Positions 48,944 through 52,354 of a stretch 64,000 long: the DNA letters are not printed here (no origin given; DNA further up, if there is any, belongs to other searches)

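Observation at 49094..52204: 1036-aa four-module fusion: thioredoxin-like [2Fe-2S] + NuoF + ferredoxin + GltD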

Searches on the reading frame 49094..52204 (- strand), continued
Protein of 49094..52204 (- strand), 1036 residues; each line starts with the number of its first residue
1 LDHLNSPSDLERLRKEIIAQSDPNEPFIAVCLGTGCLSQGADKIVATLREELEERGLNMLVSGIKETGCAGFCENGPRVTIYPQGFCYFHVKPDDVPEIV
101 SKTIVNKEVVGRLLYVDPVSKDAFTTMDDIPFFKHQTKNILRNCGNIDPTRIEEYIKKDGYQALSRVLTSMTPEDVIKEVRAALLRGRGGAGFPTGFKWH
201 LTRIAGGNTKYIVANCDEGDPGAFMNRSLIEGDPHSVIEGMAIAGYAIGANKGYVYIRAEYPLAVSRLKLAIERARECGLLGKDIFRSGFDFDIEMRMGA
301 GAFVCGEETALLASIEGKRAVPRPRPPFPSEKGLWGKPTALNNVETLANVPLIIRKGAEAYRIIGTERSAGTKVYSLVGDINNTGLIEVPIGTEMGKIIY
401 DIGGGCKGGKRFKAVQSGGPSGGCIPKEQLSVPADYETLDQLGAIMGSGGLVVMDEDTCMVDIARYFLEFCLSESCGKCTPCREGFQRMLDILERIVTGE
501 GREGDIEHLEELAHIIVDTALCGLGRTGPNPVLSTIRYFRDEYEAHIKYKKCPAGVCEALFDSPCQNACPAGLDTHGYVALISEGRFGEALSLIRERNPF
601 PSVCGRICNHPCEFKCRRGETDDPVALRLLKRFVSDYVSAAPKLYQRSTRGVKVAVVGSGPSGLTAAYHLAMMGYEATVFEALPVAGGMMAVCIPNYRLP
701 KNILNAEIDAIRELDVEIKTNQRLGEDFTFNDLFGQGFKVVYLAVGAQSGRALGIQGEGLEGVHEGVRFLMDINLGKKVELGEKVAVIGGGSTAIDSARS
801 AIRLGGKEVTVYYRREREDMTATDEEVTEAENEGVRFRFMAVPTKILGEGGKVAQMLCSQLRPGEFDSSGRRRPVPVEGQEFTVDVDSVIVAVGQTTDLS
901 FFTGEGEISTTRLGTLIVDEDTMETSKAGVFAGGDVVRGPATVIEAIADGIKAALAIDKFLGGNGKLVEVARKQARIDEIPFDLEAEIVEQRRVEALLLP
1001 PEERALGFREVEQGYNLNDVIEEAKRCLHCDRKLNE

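Call 54: find_encoding_contigs(protein=P0025, flank=6000, max_places=1)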
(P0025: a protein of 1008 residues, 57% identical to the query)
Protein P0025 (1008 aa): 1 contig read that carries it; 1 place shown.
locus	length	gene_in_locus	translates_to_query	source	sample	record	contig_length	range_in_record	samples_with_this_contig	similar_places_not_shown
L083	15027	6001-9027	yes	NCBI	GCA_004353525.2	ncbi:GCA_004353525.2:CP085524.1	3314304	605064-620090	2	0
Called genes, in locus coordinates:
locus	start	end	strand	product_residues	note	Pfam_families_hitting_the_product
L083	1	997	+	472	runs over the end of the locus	PF04055:Radical_SAM, PF06968:BATS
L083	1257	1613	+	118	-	-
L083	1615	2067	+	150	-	PF13581:HATPase_c_2, PF02518:HATPase_c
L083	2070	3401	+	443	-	PF00037:Fer4 (weak), PF12837:Fer4_6 (faint), PF12838:Fer4_7, PF13187:Fer4_9, PF13237:Fer4_10, PF00037:Fer4 (weak), PF02906:Fe_hyd_lg_C, PF04060:FeS, +1 more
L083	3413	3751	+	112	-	PF07085:DRTGG (weak)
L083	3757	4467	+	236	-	PF02811:PHP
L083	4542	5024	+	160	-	PF01257:2Fe-2S_thioredx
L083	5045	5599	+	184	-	PF02518:HATPase_c, PF13589:HATPase_c_3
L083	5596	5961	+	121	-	PF01257:2Fe-2S_thioredx (weak)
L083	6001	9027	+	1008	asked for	PF01512:Complex1_51K, PF10589:NADH_4Fe-4S, PF14691:Fer4_20, PF01946:Thi4 (weak), PF07992:Pyr_redox_2, PF12831:FAD_oxidored (weak), PF13450:NAD_binding_8, PF13738:Pyr_redox_3, +5 more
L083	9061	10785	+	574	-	PF13510:Fer2_4, PF13237:Fer4_10 (faint), PF10588:NADH-G_4Fe-4S_3, PF12838:Fer4_7 (weak), PF13187:Fer4_9 (weak), PF02906:Fe_hyd_lg_C, PF02256:Fe_hyd_SSU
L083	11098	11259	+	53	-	-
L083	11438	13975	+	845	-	PF01136:Peptidase_U32, PF12392:DUF3656, PF01136:Peptidase_U32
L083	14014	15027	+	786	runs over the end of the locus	PF00488:MutS_V, PF20297:MSSS, PF01713:Smr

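Call 55: find_encoding_contigs(protein=P0011, flank=8000, max_places=1)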
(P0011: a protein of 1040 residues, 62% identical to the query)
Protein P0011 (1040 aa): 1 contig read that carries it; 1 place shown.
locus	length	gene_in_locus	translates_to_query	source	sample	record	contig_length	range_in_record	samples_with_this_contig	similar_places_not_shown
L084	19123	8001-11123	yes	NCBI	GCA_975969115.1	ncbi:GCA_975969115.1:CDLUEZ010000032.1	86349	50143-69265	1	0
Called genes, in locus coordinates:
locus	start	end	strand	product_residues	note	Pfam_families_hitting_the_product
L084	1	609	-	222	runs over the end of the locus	PF00730:HhH-GPD, PF00633:HHH (weak)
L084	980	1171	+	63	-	-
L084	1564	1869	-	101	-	-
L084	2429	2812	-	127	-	PF01592:NifU_N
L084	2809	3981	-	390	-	PF00266:Aminotran_5, PF00155:Aminotran_1_2 (weak)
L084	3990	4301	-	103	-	PF01206:TusA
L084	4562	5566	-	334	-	PF02729:OTCace_N, PF00185:OTCace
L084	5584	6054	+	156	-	PF01948:PyrI, PF02748:PyrI_C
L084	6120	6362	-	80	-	-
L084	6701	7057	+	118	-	PF25213:HVO_A0261_N (weak), PF14947:HTH_45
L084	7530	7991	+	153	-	PF01257:2Fe-2S_thioredx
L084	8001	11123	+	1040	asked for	PF01257:2Fe-2S_thioredx (weak), PF01512:Complex1_51K, PF10589:NADH_4Fe-4S, PF14691:Fer4_20, PF07992:Pyr_redox_2, PF12831:FAD_oxidored, PF13450:NAD_binding_8, PF13738:Pyr_redox_3, +6 more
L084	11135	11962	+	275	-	PF13510:Fer2_4, PF12837:Fer4_6 (weak), PF13237:Fer4_10 (weak), PF22117:Fer4_Nqo3 (weak), PF12838:Fer4_7 (weak), PF13187:Fer4_9 (weak), PF14697:Fer4_21 (weak), PF00037:Fer4 (weak), +2 more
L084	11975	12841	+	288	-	PF02754:CCG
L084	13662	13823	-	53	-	-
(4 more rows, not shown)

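Call 57: find_encoding_contigs(protein=P0003, flank=10000, max_places=1)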
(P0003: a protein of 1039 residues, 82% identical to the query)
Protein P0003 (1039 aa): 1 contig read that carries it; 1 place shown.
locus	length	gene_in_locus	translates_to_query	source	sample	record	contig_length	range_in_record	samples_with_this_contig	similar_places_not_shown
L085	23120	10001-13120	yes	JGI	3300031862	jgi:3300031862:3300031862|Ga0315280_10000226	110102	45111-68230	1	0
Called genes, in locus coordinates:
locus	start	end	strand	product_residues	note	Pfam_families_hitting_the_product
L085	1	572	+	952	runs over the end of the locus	PF13620:CarboxypepD_reg (faint), PF02687:FtsX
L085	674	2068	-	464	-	PF00144:Beta-lactamase, PF13969:Pab87_oct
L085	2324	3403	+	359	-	PF13237:Fer4_10 (faint), PF12838:Fer4_7 (weak), PF14697:Fer4_21, PF13187:Fer4_9 (weak), PF00037:Fer4 (weak), PF12837:Fer4_6 (weak)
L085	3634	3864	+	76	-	-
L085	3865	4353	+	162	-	-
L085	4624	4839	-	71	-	-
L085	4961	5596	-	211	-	-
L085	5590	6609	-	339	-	PF07478:Dala_Dala_lig_C, PF13535:ATP-grasp_4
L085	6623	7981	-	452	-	-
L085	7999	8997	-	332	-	PF00291:PALP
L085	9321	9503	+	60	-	-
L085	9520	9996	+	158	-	PF01257:2Fe-2S_thioredx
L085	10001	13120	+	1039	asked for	PF01257:2Fe-2S_thioredx (weak), PF01512:Complex1_51K, PF10589:NADH_4Fe-4S, PF14691:Fer4_20, PF07992:Pyr_redox_2, PF12831:FAD_oxidored (weak), PF13450:NAD_binding_8, PF13738:Pyr_redox_3 (weak), +2 more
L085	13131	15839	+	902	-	PF00111:Fer2, PF13510:Fer2_4, PF10588:NADH-G_4Fe-4S_3, PF12838:Fer4_7, PF14697:Fer4_21, PF04879:Molybdop_Fe4S4, PF00384:Molybdopterin, PF01568:Molydop_binding, +5 more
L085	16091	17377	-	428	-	PF00374:NiFeSe_Hases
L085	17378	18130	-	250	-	PF01058:Oxidored_q6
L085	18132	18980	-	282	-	PF00970:FAD_binding_6 (faint), PF00175:NAD_binding_1, PF10418:DHODB_Fe-S_bind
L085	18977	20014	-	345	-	PF13183:Fer4_8 (faint), PF13187:Fer4_9 (faint), PF13746:Fer4_18 (faint), PF00037:Fer4 (faint), PF17179:Fer4_22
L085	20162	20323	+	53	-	-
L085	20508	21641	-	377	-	-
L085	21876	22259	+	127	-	-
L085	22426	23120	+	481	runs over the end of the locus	PF01266:DAO (faint), PF03486:HI0933_like (faint), PF07992:Pyr_redox_2, PF13738:Pyr_redox_3, PF00070:Pyr_redox, PF02852:Pyr_redox_dim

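Call 58: find_encoding_contigs(protein=P0012, flank=8000, max_places=1)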
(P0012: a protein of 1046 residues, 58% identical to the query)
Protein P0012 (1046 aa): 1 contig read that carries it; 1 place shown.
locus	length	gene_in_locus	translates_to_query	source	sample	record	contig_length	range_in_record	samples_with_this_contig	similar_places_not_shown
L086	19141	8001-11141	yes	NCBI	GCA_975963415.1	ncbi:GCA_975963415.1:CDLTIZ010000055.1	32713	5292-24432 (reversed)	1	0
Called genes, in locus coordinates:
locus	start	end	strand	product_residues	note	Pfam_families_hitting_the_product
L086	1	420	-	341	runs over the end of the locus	PF08240:ADH_N, PF00107:ADH_zinc_N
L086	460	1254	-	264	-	PF01791:DeoC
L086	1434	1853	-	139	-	PF01894:YjbQ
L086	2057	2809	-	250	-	PF13353:Fer4_12 (weak), PF04055:Radical_SAM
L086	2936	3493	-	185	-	PF04017:DUF366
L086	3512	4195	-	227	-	PF06508:QueC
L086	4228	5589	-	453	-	PF02878:PGM_PMM_I, PF02879:PGM_PMM_II, PF02880:PGM_PMM_III, PF00408:PGM_PMM_IV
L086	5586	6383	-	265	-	PF02649:GCHY-1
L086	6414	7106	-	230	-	PF00027:cNMP_binding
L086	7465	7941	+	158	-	PF01257:2Fe-2S_thioredx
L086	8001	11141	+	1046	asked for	PF01257:2Fe-2S_thioredx, PF00070:Pyr_redox (faint), PF01512:Complex1_51K, PF10589:NADH_4Fe-4S, PF14691:Fer4_20, PF07992:Pyr_redox_2, PF13450:NAD_binding_8, PF13738:Pyr_redox_3 (weak), +4 more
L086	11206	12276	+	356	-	PF13510:Fer2_4, PF10588:NADH-G_4Fe-4S_3, PF13237:Fer4_10, PF14697:Fer4_21, PF22117:Fer4_Nqo3, PF12838:Fer4_7, PF00037:Fer4, PF04879:Molybdop_Fe4S4, +4 more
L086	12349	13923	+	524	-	PF00384:Molybdopterin, PF01568:Molydop_binding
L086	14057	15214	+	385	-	PF08486:SpoIID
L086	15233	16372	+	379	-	PF01590:GAF, PF13185:GAF_2, PF13492:GAF_3, PF00990:GGDEF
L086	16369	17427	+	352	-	PF02547:Queuosine_synth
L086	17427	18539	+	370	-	PF01702:TGT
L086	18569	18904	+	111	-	PF02699:YajC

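Call 59: find_encoding_contigs(protein=P0009, flank=8000, max_places=1)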
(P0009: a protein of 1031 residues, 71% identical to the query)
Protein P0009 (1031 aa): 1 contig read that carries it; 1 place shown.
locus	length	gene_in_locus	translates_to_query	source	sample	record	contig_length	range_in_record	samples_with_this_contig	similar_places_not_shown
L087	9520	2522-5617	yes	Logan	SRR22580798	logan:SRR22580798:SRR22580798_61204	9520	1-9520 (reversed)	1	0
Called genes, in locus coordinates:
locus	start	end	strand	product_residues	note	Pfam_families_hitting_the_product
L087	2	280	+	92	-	?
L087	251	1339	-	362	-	PF04014:MazE_antitoxin (weak), PF01895:PhoU (faint)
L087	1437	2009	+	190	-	PF01597:GCV_H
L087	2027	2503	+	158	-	PF01257:2Fe-2S_thioredx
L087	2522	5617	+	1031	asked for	PF01257:2Fe-2S_thioredx, PF01512:Complex1_51K, PF10589:NADH_4Fe-4S, PF14691:Fer4_20, PF01946:Thi4 (weak), PF00890:FAD_binding_2 (weak), PF07992:Pyr_redox_2, PF13450:NAD_binding_8, +5 more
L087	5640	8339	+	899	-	PF00111:Fer2, PF13510:Fer2_4, PF10588:NADH-G_4Fe-4S_3, PF22117:Fer4_Nqo3 (weak), PF12838:Fer4_7, PF04879:Molybdop_Fe4S4, PF00384:Molybdopterin, PF01568:Molydop_binding, +5 more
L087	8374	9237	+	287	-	-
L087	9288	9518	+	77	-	?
